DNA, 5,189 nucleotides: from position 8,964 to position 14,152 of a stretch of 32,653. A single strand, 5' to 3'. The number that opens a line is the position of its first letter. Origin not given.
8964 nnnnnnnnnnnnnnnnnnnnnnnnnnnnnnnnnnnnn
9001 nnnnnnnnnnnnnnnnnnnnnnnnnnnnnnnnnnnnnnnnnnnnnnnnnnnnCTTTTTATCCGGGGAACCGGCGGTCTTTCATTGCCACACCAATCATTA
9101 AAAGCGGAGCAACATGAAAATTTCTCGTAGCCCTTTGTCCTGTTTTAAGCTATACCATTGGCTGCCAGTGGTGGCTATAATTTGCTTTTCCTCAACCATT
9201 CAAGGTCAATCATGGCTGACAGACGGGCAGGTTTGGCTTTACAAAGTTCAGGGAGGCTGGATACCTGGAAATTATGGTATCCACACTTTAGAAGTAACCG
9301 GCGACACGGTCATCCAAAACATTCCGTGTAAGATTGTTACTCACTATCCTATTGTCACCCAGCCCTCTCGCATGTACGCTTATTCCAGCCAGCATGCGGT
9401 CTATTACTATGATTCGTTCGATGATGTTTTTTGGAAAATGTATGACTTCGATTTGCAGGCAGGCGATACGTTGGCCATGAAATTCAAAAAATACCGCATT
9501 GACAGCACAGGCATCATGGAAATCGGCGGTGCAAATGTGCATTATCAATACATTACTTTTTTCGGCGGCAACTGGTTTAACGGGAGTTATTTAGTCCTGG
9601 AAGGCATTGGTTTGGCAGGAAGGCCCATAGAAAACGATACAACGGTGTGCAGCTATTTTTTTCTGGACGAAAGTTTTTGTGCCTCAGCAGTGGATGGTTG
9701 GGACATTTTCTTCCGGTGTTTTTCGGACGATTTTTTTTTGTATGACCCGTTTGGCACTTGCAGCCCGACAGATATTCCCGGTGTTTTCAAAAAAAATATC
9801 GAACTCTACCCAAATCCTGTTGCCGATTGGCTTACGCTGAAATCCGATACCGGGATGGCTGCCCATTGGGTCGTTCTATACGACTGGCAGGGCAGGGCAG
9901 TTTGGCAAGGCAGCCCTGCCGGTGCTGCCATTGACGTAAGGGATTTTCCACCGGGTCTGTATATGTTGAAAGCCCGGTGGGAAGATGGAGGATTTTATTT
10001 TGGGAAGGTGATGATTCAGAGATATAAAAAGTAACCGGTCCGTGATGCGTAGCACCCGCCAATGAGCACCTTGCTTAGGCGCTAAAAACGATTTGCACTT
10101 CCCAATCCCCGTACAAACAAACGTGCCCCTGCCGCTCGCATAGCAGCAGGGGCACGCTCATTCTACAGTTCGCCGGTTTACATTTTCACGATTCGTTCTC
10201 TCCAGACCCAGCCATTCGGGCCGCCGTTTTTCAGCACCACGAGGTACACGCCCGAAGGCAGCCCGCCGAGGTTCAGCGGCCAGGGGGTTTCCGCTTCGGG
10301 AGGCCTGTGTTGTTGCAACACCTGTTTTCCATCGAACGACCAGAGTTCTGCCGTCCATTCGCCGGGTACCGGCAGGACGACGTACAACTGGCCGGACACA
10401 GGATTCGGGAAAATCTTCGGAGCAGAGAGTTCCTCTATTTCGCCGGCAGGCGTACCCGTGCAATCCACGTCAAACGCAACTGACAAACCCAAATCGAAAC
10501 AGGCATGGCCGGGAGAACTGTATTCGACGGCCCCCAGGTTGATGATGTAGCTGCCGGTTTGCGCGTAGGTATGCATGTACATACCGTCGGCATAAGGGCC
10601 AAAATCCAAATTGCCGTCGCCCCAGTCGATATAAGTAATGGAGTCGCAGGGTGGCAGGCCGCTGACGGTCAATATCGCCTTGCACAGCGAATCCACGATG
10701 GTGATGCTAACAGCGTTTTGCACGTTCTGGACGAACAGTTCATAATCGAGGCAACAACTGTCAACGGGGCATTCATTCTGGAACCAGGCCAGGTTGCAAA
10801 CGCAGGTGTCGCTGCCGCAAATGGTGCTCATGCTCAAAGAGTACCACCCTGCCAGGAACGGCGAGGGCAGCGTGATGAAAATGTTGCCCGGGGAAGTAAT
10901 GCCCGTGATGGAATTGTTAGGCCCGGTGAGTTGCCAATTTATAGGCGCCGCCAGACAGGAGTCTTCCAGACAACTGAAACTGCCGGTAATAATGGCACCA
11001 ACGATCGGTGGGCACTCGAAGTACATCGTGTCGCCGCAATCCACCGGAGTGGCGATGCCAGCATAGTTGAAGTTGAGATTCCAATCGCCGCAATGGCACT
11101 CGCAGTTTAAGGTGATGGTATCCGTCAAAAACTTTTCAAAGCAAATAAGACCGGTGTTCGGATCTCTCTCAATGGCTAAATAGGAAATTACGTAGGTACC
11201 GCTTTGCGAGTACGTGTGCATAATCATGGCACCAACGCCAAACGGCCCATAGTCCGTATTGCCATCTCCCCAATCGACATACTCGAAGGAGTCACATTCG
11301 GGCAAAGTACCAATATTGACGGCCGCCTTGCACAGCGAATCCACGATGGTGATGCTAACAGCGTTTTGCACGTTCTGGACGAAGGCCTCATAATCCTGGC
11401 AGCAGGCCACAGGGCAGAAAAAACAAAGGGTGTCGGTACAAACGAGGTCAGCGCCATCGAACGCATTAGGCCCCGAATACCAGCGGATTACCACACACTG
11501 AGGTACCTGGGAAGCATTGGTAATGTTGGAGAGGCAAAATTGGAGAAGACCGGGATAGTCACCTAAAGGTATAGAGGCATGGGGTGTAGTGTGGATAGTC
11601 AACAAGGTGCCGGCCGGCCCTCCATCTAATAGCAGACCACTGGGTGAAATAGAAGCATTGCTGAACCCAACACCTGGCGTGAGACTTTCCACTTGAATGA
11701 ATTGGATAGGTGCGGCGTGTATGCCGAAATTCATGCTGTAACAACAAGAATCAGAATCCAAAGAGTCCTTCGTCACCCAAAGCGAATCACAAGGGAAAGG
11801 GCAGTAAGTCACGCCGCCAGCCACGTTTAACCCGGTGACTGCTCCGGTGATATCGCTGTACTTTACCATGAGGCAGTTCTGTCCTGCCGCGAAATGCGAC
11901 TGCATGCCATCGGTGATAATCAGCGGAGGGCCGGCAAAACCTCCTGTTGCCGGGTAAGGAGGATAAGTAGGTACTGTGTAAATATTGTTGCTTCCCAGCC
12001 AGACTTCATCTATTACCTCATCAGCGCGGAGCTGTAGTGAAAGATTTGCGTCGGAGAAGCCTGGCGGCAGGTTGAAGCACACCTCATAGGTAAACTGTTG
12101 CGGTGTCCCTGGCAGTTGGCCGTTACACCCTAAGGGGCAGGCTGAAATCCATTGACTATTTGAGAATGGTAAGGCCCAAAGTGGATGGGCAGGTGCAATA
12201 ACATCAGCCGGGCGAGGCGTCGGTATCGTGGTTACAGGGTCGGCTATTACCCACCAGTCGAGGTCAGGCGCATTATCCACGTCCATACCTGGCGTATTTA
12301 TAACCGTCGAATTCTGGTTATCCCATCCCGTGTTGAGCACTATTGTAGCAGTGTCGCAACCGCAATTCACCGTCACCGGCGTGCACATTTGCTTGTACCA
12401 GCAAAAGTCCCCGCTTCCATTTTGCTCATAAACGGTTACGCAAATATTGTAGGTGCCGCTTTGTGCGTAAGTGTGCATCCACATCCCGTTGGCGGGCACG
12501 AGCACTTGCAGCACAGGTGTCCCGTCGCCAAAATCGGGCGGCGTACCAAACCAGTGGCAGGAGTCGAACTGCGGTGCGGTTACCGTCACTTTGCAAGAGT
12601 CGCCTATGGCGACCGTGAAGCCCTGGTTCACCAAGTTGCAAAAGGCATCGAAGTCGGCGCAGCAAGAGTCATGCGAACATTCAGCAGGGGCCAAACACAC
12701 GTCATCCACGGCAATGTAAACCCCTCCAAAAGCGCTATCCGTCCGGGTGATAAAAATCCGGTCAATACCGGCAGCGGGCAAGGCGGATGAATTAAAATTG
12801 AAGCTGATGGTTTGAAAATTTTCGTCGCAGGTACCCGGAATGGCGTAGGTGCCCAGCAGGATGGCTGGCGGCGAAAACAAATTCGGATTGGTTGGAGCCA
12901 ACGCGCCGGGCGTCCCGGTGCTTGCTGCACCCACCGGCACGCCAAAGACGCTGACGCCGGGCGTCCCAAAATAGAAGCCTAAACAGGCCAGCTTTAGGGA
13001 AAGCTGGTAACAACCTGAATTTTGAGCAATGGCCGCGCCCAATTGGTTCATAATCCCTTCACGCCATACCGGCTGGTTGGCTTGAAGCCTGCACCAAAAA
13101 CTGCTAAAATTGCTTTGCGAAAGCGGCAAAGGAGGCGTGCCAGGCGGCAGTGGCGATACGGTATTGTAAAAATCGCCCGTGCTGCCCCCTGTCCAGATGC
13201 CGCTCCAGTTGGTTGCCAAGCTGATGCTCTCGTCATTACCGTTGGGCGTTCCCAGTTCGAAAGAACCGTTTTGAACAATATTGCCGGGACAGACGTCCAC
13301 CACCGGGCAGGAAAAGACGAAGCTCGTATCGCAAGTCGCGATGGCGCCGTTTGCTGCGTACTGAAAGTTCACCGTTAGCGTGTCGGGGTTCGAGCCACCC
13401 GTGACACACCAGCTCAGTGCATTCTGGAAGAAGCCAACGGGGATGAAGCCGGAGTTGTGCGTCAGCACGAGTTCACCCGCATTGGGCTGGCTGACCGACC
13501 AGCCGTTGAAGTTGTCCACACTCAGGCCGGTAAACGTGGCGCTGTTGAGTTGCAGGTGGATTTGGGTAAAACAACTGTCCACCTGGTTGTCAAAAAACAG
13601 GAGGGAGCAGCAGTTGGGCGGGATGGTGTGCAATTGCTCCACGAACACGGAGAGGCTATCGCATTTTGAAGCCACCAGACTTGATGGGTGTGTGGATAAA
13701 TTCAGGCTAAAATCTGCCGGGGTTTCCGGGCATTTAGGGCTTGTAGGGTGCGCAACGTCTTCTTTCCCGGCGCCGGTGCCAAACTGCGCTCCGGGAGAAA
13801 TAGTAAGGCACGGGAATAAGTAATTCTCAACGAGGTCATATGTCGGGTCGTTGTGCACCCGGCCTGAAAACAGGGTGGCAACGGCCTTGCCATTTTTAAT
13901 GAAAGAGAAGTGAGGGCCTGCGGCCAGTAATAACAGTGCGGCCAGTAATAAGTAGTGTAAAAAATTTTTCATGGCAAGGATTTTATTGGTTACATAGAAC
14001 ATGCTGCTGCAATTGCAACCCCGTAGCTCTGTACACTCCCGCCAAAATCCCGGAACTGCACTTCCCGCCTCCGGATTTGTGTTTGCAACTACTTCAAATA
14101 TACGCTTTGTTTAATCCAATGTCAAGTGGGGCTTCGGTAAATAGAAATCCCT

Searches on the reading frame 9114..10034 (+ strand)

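Call 47: search_protein_families(library=pfam, proteins=[window:9114-10034:+], max_evalue=0.0001)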
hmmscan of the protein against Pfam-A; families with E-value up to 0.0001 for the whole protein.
window:9114-10034:+ (306 aa): 1 family
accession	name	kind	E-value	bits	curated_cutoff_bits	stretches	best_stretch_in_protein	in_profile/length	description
PF18962.6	Por_Secre_tail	-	8.4e-07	29.6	27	1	231-295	1-70/75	Secretion system C-terminal sorting domain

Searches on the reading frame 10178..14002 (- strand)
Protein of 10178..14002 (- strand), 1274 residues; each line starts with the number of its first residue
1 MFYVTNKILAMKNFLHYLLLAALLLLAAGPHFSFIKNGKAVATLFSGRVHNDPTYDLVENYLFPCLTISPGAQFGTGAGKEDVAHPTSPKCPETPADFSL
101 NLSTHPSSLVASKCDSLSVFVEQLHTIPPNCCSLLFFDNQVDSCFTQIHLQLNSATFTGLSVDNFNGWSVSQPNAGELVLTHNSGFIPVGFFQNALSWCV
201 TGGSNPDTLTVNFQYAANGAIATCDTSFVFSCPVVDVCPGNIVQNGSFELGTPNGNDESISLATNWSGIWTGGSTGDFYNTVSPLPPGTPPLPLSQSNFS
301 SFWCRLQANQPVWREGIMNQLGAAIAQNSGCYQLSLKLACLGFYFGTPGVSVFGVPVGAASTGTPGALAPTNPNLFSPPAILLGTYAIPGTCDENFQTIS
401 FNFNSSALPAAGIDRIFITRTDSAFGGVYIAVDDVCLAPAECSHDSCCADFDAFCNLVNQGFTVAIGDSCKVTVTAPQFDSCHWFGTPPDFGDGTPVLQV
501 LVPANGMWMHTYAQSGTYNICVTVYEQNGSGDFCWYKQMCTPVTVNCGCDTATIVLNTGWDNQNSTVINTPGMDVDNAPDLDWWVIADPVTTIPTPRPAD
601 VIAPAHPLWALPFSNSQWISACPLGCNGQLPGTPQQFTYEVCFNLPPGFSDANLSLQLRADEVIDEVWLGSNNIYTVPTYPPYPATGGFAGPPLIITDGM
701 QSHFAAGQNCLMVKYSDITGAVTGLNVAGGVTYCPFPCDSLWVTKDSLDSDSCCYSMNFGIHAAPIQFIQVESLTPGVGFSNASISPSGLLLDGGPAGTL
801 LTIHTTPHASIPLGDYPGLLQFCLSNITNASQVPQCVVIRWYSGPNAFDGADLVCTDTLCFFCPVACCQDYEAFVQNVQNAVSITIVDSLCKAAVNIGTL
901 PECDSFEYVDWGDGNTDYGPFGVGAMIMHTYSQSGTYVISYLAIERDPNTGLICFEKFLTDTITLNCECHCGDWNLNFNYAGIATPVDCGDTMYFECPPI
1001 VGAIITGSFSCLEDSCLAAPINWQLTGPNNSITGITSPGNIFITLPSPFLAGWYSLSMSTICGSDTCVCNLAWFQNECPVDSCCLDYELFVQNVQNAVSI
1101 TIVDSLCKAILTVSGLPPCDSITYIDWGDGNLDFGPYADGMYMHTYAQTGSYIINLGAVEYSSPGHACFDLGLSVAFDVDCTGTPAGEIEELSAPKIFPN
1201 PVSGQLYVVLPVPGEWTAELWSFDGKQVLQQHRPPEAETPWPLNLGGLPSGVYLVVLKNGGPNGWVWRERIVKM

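Call 47: search_protein_families(library=pfam, proteins=[window:10178-14002:-], max_evalue=0.0001)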
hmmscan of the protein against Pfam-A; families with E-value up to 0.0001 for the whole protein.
window:10178-14002:- (1274 aa): 3 families
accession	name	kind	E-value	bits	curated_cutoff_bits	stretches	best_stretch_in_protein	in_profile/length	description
PF00801.26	PKD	-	5e-09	36.5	23.5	0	490-530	35-71/80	PKD domain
PF18911.6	PKD_4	-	1.5e-08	35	27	0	490-531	40-75/85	PKD domain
PF18962.6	Por_Secre_tail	-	1.1e-05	26.1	27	1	1197-1261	1-66/75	Secretion system C-terminal sorting domain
